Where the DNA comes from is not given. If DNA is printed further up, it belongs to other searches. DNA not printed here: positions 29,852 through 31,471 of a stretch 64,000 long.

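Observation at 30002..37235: Co-oriented cluster joining the two function-unknown families Chlor_Arch_YYY (DUF2298) and TIGR03663 to an MprF-like TM protein and a translationally coupled FAD oxidoreductase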

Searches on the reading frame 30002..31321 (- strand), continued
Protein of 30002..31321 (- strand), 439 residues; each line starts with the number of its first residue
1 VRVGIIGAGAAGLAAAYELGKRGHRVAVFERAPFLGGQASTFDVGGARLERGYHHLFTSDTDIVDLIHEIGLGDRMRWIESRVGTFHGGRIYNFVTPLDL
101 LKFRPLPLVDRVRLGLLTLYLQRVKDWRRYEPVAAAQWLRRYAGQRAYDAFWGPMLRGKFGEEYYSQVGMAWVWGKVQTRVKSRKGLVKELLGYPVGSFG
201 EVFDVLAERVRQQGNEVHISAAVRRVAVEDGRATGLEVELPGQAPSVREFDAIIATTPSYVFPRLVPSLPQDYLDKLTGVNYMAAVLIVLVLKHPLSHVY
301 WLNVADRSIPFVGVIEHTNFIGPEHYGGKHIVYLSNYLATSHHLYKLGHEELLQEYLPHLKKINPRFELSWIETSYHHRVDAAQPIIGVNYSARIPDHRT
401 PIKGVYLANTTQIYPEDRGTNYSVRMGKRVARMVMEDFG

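Call 53: search_protein_families(library=ncbifam, proteins=[L085:7932-9227:+, L086:7932-9215:+, L088:8932-10221:+, L085:6938-7921:+, L085:4873-6252:+, L085:3458-4876:+], max_evalue=0.00001)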
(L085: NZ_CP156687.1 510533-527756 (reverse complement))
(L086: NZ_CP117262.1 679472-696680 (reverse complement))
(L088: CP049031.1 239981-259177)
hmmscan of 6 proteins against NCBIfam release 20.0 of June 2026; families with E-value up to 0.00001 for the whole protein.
L085:7932-9227:+ (431 aa): 28 families (the best 25 are shown)
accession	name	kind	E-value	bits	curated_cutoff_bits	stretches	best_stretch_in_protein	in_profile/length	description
NF005560.0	PRK07233.1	equivalog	1.3e-164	548.2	252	1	10-430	3-427/435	hypothetical protein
TIGR03467.1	HpnE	equivalog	4.8e-28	98.6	283.05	1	10-405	1-402/430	hydroxysqualene dehydroxylase HpnE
NF005547.0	PRK07208.1-3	equivalog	1.5e-21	76.7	380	1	7-320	4-323/465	hypothetical protein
NF005548.0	PRK07208.1-4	equivalog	4.4e-21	75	389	1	6-323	2-336/488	hypothetical protein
NF005545.0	PRK07208.1-1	equivalog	7.8e-15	54.2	451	1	3-185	3-181/504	hypothetical protein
TIGR02734.1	crtI_fam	subfamily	2e-12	46.6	238.1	1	10-53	1-44/504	phytoene desaturase family protein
TIGR02731.1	phytoene_desat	equivalog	2.6e-11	43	569.4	1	10-248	2-256/453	15-cis-phytoene desaturase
NF008841.0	PRK11883.1-1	equivalog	6.5e-10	38.5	517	1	8-87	4-86/453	protoporphyrinogen oxidase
TIGR00562.1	proto_IX_ox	equivalog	1e-09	37.5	97.85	1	8-105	3-105/470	protoporphyrinogen oxidase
NF058655.1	CrtID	equivalog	1.6e-09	37.1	640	0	10-53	1-44/478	bifunctional phytoene desaturase/3,4-desaturase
NF005546.0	PRK07208.1-2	equivalog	2.1e-09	36.5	418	0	9-56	6-56/527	hypothetical protein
NF009410.0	PRK12771.1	subfamily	7e-09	34.8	516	1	9-45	140-176/566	NAD(P)-binding protein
NF045637.1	carotdesatCrtDProt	equivalog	2.5e-08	32.9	580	0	201-254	217-271/485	1-hydroxycarotenoid 3,4-desaturase CrtD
TIGR03315.1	Se_ygfK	equivalog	2.8e-08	31.7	835.3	1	3-46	533-576/1012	putative selenate reductase subunit YgfK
NF004789.0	PRK06134.1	subfamily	6.5e-08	31.6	747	0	9-48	14-53/581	FAD-dependent oxidoreductase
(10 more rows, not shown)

L086:7932-9215:+ (427 aa): 23 families
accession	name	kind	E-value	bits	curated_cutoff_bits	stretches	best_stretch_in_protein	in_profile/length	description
NF005560.0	PRK07233.1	equivalog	1.3e-152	508.7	252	1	3-425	2-428/435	hypothetical protein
TIGR03467.1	HpnE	equivalog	4.1e-23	82.4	283.05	1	4-399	1-402/430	hydroxysqualene dehydroxylase HpnE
NF005548.0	PRK07208.1-4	equivalog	3.3e-19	68.9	389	1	2-386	4-408/488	hypothetical protein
NF005545.0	PRK07208.1-1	equivalog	2.1e-17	62.7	451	1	4-387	10-420/504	hypothetical protein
NF005547.0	PRK07208.1-3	equivalog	2.5e-15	56.2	380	1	3-346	6-361/465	hypothetical protein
NF045637.1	carotdesatCrtDProt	equivalog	7e-13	47.9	580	0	4-42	1-39/485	1-hydroxycarotenoid 3,4-desaturase CrtD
TIGR02734.1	crtI_fam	subfamily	7.5e-12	44.7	238.1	1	4-42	1-39/504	phytoene desaturase family protein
TIGR02733.1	desat_CrtD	equivalog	2e-10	40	549.7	0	3-44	3-44/492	C-3',4' desaturase CrtD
NF001933.0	PRK00711.1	subfamily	1.2e-09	37.7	383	0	3-49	2-48/429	D-amino acid dehydrogenase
NF058655.1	CrtID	equivalog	2.1e-09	36.8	640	0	4-44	1-41/478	bifunctional phytoene desaturase/3,4-desaturase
NF008425.0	PRK11259.1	equivalog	1.9e-08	33.7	257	0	4-36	7-39/377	N-methyl-L-tryptophan oxidase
NF008841.0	PRK11883.1-1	equivalog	2.3e-08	33.4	517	0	191-278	214-297/453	protoporphyrinogen oxidase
NF045689.1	BCarotKetCrtO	equivalog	8.9e-08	31.1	1000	0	4-61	6-63/563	beta-carotene ketolase CrtO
TIGR02732.1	zeta_caro_desat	equivalog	2.5e-07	30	622.15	0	3-268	1-296/474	9,9'-di-cis-zeta-carotene desaturase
NF009410.0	PRK12771.1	subfamily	2.5e-07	29.7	516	1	3-40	140-177/566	NAD(P)-binding protein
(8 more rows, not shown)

L088:8932-10221:+ (429 aa): 31 families (the best 25 are shown)
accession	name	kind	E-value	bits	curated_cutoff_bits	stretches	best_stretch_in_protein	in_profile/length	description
NF005560.0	PRK07233.1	equivalog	8.6e-151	502.6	252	1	3-425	2-428/435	hypothetical protein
TIGR03467.1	HpnE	equivalog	8e-22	78.1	283.05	1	4-396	1-399/430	hydroxysqualene dehydroxylase HpnE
NF005547.0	PRK07208.1-3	equivalog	2.1e-20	72.9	380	1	3-306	6-315/465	hypothetical protein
NF005548.0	PRK07208.1-4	equivalog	4.2e-19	68.5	389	1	2-385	4-407/488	hypothetical protein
NF005545.0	PRK07208.1-1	equivalog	2.3e-18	65.9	451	1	3-180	9-182/504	hypothetical protein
TIGR00562.1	proto_IX_ox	equivalog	7.4e-13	47.9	97.85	1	1-287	2-317/470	protoporphyrinogen oxidase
TIGR02734.1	crtI_fam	subfamily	1.6e-11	43.6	238.1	1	4-47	1-44/504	phytoene desaturase family protein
TIGR02731.1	phytoene_desat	equivalog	1.6e-11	43.6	569.4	1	4-261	2-281/453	15-cis-phytoene desaturase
NF009410.0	PRK12771.1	subfamily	1.1e-10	40.7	516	1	3-40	140-177/566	NAD(P)-binding protein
NF045637.1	carotdesatCrtDProt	equivalog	1.1e-10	40.7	580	1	4-42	1-39/485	1-hydroxycarotenoid 3,4-desaturase CrtD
TIGR02733.1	desat_CrtD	equivalog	8.3e-10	37.9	549.7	0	3-44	3-44/492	C-3',4' desaturase CrtD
NF058655.1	CrtID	equivalog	9.7e-10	37.9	640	1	4-48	1-45/478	bifunctional phytoene desaturase/3,4-desaturase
NF004789.0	PRK06134.1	subfamily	7.4e-09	34.7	747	0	3-42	14-53/581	FAD-dependent oxidoreductase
NF008841.0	PRK11883.1-1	equivalog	1.1e-08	34.5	517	0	3-77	5-82/453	protoporphyrinogen oxidase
NF045689.1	BCarotKetCrtO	equivalog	1.3e-08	33.8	1000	0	3-41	5-43/563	beta-carotene ketolase CrtO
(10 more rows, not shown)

L085:6938-7921:+ (327 aa): 8 families
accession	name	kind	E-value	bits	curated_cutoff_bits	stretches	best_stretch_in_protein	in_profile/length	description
NF042422.1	oxyalk_red_OleD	equivalog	1.4e-12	47.6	580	1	20-264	2-267/329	2-alkyl-3-oxoalkanoate reductase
TIGR01181.1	dTDP_gluc_dehyt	equivalog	4.4e-10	39.2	365.1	0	191-246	205-260/321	dTDP-glucose 4,6-dehydratase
TIGR03466.1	HpnA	hypoth_equivalog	1.9e-09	36.8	367.65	1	21-138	3-119/327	hopanoid-associated sugar epimerase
TIGR02197.1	heptose_epim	equivalog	1.7e-08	34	274.6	1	21-125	1-108/316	ADP-glyceromanno-heptose 6-epimerase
NF004520.0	PRK05865.1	equivalog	2.4e-08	32.3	1509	1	19-229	1-184/854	sugar epimerase family protein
NF050030.1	thlkprotThyD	equivalog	1e-07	31.5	400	1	20-136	2-125/305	thylakoid membrane protein ThyD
TIGR01777.1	yfcH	hypoth_equivalog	1.8e-06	27.8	207.35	0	21-246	1-240/292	TIGR01777 family oxidoreductase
NF042423.1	oxyalk_red_Shew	equivalog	9e-06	25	580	0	20-174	10-179/331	2-alkyl-3-oxoalkanoate reductase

L085:4873-6252:+ (459 aa): 3 families
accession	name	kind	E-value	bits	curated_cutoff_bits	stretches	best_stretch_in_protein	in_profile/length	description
NF053785.1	DcplphribOxDprE1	equivalog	4.9e-95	319.4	500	1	39-445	37-431/449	decaprenylphosphoryl-beta-D-ribose oxidase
TIGR01679.1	bact_FAD_ox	subfamily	8.5e-14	51.3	292.25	1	39-192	32-181/419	FAD-linked oxidoreductase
TIGR01677.1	pln_FAD_oxido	subfamily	9.5e-08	31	383.1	1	65-248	88-270/560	FAD-dependent oxidoreductase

L085:3458-4876:+ (472 aa): 7 families
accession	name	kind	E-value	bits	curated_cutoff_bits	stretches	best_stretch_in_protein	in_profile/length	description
NF006088.0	PRK08238.1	equivalog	6.5e-191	635.2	351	1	3-472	10-480/482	UbiA family prenyltransferase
NF008977.0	PRK12324.1-2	equivalog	2.4e-40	138.8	234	1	189-469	5-284/297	decaprenyl-phosphate phosphoribosyltransferase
NF008978.0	PRK12324.1-4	equivalog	6.9e-39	133.7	207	1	167-376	12-223/322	decaprenyl-phosphate phosphoribosyltransferase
NF008976.0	PRK12324.1-1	equivalog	1.6e-27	96.7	474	1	190-367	22-202/306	decaprenyl-phosphate phosphoribosyltransferase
NF009523.0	PRK12884.1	equivalog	1.1e-08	34.6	269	1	220-353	36-166/279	prenyltransferase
TIGR01473.1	cyoE_ctaB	equivalog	1.2e-07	31.8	210.3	1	208-320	23-135/281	heme o synthase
TIGR01474.1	ubiA_proteo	equivalog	8.5e-06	25.5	275.45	1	187-341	2-159/282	4-hydroxybenzoate octaprenyltransferase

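Call 58: search_protein_families(library=pfam, proteins=[L086:9843-11966:+, L086:12281-14605:+, L085:314-2749:+, L088:10675-12411:+, L088:2962-4260:+, L085:9224-9697:+], max_evalue=0.01)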
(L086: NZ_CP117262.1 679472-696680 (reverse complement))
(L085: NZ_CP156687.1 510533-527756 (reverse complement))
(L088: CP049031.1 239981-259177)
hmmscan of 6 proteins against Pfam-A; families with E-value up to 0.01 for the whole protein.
L086:9843-11966:+ (707 aa): 0 families

L086:12281-14605:+ (774 aa): 0 families

L085:314-2749:+ (811 aa): 0 families

L088:10675-12411:+ (578 aa): 0 families

L088:2962-4260:+ (432 aa): 1 family
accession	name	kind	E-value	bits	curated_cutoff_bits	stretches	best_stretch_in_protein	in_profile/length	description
PF10043.14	DUF2279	-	0.0047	18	28.6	0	314-360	40-85/91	Predicted periplasmic lipoprotein (DUF2279)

L085:9224-9697:+ (157 aa): 1 family
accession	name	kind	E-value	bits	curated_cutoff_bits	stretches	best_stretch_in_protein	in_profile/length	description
PF04138.20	GtrA_DPMS_TM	-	5.3e-14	52.9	26.1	1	36-156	1-117/117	GtrA/DPMS, transmembrane domain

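Call 68: search_protein_families(library=pfam, proteins=[L087:7696-8931:+, L087:8955-9932:+, L087:11985-13154:+, L087:12785-14611:+, L087:14678-16231:+, L087:6147-7649:+, L087:4785-6032:+, L087:11215-12873:-], max_evalue=0.001)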
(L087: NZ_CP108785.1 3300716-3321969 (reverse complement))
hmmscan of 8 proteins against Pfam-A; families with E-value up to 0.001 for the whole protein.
L087:7696-8931:+ (411 aa): 5 families
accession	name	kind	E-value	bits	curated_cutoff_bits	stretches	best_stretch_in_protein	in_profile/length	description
PF01041.23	DegT_DnrJ_EryC1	-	7.2e-76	256.2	19.8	1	32-294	17-281/360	DegT/DnrJ/EryC1/StrS aminotransferase family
PF00155.27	Aminotran_1_2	-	1.7e-06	27.9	19.7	1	44-161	47-187/361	Aminotransferase class I and II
PF00266.25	Aminotran_5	-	2.2e-06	27.3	21.5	1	59-165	66-181/371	Aminotransferase class-V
PF01053.26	Cys_Met_Meta_PP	-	2.2e-06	27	27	1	43-171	56-185/381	Cys/Met metabolism PLP-dependent enzyme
PF01212.27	Beta_elim_lyase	-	7.3e-06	26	27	1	26-161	19-170/288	Beta-eliminating lyase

L087:8955-9932:+ (325 aa): 3 families
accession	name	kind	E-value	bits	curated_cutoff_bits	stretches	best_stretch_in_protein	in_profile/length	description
PF00535.33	Glycos_transf_2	-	3e-35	122.1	23.3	1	18-182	1-167/168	Glycosyl transferase family 2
PF13641.12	Glyco_tranf_2_3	-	4.5e-11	43.7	27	1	17-217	3-199/230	Glycosyltransferase like family 2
PF13506.12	Glyco_transf_21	-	0.00025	21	21.7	0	91-185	22-120/174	Glycosyl transferase family 21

L087:11985-13154:+ (389 aa): 0 families

L087:12785-14611:+ (608 aa): 5 families
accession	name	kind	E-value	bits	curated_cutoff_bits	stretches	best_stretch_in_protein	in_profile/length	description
PF00732.25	GMC_oxred_N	-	4e-33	115.5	23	1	174-385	1-216/218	GMC oxidoreductase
PF05199.19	GMC_oxred_C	-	3.7e-17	63.6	24.6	1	481-592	26-139/139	GMC oxidoreductase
PF01266.30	DAO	-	4.4e-07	30.2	27.9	1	200-388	34-234/353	FAD dependent oxidoreductase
PF00890.30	FAD_binding_2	-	2.1e-05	24.3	20.4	0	127-159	1-33/414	FAD binding domain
PF01494.25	FAD_binding_3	-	0.0005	19.8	22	0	125-336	1-134/349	FAD binding domain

L087:14678-16231:+ (517 aa): 7 families
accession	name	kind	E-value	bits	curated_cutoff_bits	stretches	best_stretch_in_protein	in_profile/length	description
PF05199.19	GMC_oxred_C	-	4.2e-19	69.9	24.6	1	427-506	38-139/139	GMC oxidoreductase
PF00732.25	GMC_oxred_N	-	7.8e-10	39.4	23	1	207-295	113-202/218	GMC oxidoreductase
PF00890.30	FAD_binding_2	-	1.8e-09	37.8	20.4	1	23-54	1-32/414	FAD binding domain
PF01266.30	DAO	-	6.1e-09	36.3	27.9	1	23-56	1-34/353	FAD dependent oxidoreductase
PF13450.12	NAD_binding_8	-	4.1e-06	27.4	21.9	1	26-54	1-29/68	NAD(P)-binding Rossmann-like domain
PF07992.20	Pyr_redox_2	-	8.4e-06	25.8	26.1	0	23-54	2-33/291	Pyridine nucleotide-disulphide oxidoreductase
PF00070.33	Pyr_redox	-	0.00018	22.4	22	0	24-56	2-34/82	Pyridine nucleotide-disulphide oxidoreductase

L087:6147-7649:+ (500 aa): 6 families
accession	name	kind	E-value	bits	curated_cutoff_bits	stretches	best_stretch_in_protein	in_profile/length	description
PF13527.13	Acetyltransf_9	-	3.2e-24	85.8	25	1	100-218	8-125/127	Acetyltransferase (GNAT) domain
PF13530.11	SCP2_2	-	5.3e-20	72.4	23.2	1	396-497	1-105/105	Sterol carrier protein domain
PF17668.7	Acetyltransf_17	-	1.9e-17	64.4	25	1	271-381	1-106/114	Acetyltransferase (GNAT) domain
PF00583.31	Acetyltransf_1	-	2.8e-06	28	20.7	1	128-217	25-116/116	Acetyltransferase (GNAT) family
PF13508.13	Acetyltransf_7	-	0.00024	21.8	27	1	136-217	5-82/84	Acetyltransferase (GNAT) domain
PF08445.16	FR47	-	0.00071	20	22.1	0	161-208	18-65/86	FR47-like protein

L087:4785-6032:+ (415 aa): 0 families

L087:11215-12873:- (552 aa): 0 families

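Call 89: find_related_loci(query=A4, collection=metagenome_contigs, flank=8000)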
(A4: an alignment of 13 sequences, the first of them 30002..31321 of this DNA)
Query A4 (439 aa) in metagenome_contigs; peptide patterns used: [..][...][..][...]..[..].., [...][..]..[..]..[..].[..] (x = any residue, [..] = any of these).
600 stretches matched a pattern (row limit reached: there are more); 584 encode a relative of the query (tblastn E <= 1e-3); the best 80 are kept; 80 distinct loci.
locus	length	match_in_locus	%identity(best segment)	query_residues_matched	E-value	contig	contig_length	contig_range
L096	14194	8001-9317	71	1-438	0e+0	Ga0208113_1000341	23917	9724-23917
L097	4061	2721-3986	72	17-439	0e+0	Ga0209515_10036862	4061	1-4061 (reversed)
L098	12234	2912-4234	66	1-438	0e+0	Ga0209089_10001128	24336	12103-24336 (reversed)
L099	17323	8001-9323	66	1-438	0e+0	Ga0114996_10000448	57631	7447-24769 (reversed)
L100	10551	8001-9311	65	1-434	0e+0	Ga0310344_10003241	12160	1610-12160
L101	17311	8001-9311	64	1-437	0e+0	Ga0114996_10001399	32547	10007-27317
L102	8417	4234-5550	64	1-439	0e+0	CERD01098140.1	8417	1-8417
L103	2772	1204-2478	62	17-437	0e+0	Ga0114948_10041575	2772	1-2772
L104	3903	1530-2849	61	1-439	0e+0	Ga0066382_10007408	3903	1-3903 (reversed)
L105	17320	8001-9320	61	1-437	1e-179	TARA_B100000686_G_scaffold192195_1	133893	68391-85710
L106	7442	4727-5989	61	17-437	4e-179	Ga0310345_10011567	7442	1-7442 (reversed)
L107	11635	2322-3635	55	1-438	4e-176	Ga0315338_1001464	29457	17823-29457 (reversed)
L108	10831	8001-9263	59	17-437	6e-175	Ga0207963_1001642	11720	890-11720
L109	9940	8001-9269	60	17-439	1e-173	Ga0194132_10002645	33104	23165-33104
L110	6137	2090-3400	58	1-437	6e-175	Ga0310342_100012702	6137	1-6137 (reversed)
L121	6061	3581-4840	53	17-437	2e-154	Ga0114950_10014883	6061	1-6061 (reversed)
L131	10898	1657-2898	54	15-434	1e-148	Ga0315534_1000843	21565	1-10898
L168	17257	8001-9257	44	17-432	3e-134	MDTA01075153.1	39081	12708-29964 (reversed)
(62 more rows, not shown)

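Call 102: search_protein_families(library=ncbifam, proteins=[L121:4924-5706:+, L131:2989-4374:+, L168:2271-4613:+, L168:4745-6871:+], max_evalue=0.00001)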
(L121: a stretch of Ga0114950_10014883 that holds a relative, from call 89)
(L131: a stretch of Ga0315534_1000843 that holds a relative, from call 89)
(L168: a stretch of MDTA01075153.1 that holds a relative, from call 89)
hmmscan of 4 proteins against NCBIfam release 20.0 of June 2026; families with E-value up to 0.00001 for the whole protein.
L121:4924-5706:+ (260 aa): 210 families (the best 25 are shown)
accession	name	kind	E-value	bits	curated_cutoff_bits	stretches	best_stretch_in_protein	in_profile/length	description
NF005681.0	PRK07478.1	subfamily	1.1e-49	169.1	267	1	2-221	2-228/254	SDR family oxidoreductase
NF004791.0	PRK06138.1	equivalog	4.9e-47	160.3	312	1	4-224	3-231/252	SDR family oxidoreductase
NF005672.0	PRK07454.1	equivalog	1.8e-44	151.8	234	1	7-240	7-237/241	SDR family oxidoreductase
NF005806.0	PRK07666.1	equivalog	1.5e-43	148.8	286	1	3-242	4-239/239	3-ketoacyl-ACP reductase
NF005559.1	PRK07231.1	subfamily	1.9e-43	148.7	215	1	4-220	2-225/249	glucose 1-dehydrogenase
TIGR03971.1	SDR_subfam_1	subfamily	1.3e-41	142.7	300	1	4-227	1-233/271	mycofactocin-coupled SDR family oxidoreductase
NF004514.1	PRK05855.1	equivalog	4.5e-41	141.1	455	1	4-198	311-504/578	SDR family oxidoreductase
NF005594.0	PRK07326.1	equivalog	4e-39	134.6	271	1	4-243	4-235/237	SDR family oxidoreductase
NF005909.0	PRK07890.1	subfamily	4.9e-38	130.9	258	1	2-188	3-187/260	short chain dehydrogenase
NF004825.0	PRK06181.1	equivalog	5.4e-38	130.8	215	1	4-233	4-237/268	SDR family oxidoreductase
NF004198.0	PRK05653.1-3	equivalog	1e-37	129.9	296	1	3-199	4-198/248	3-oxoacyl-ACP reductase FabG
NF005495.0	PRK07109.1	subfamily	2.6e-37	128.9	264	1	5-231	7-235/334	SDR family oxidoreductase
NF004818.0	PRK06172.1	equivalog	5.3e-37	127.5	336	1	4-216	5-224/253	SDR family oxidoreductase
NF009466.0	PRK12826.1-2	subfamily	6e-36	124.2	222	1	7-231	4-233/248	3-oxoacyl-ACP reductase FabG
NF052558.1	MBtsdlDhBudC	equivalog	6.4e-36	124.2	270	1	5-222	2-221/250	meso-2,3-butanediol dehydrogenase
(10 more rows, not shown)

L131:2989-4374:+ (461 aa): 7 families
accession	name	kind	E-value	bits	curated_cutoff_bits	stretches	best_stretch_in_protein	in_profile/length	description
NF047673.2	TeichurnBiosyTuaD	equivalog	2.8e-166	554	700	1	1-432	1-432/439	UDP-glucose 6-dehydrogenase TuaD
TIGR03026.1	NDP-sugDHase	subfamily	1.2e-143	478.9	189.8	1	3-412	2-413/413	nucleotide sugar dehydrogenase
NF041297.1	UDPGDh_AglM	equivalog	1.6e-127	426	670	1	4-418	3-421/429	UDP-glucose 6-dehydrogenase AglM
NF040825.1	UDPMaNacDH_Arch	equivalog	5e-65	220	750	1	3-432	2-416/418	UDP-N-acetyl-D-mannosamine dehydrogenase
NF008286.0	PRK11064.1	equivalog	3.1e-51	174.3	459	1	2-402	4-411/420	UDP-N-acetyl-D-mannosamine dehydrogenase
NF011631.0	PRK15057.1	equivalog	1.2e-41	143.1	757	1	6-356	4-341/388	UDP-glucose 6-dehydrogenase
NF011729.0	PRK15182.1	equivalog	9.9e-19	67.4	592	1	3-394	8-395/425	Vi polysaccharide biosynthesis UDP-N-acetylglucosamine C-6 dehydrogenase TviB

L168:2271-4613:+ (781 aa): 1 family
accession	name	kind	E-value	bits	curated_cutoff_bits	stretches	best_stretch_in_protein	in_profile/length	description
TIGR03662.1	Chlor_Arch_YYY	subfamily_domain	5.3e-101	339.4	300.25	1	4-772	5-718/727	chlor_Arch_YYY domain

L168:4745-6871:+ (709 aa): 1 family
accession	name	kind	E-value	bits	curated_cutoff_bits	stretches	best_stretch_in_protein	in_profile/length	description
TIGR03663.1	TIGR03663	subfamily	8.7e-74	249.1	126.25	1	1-608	7-432/435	flippase activity-associated protein Agl23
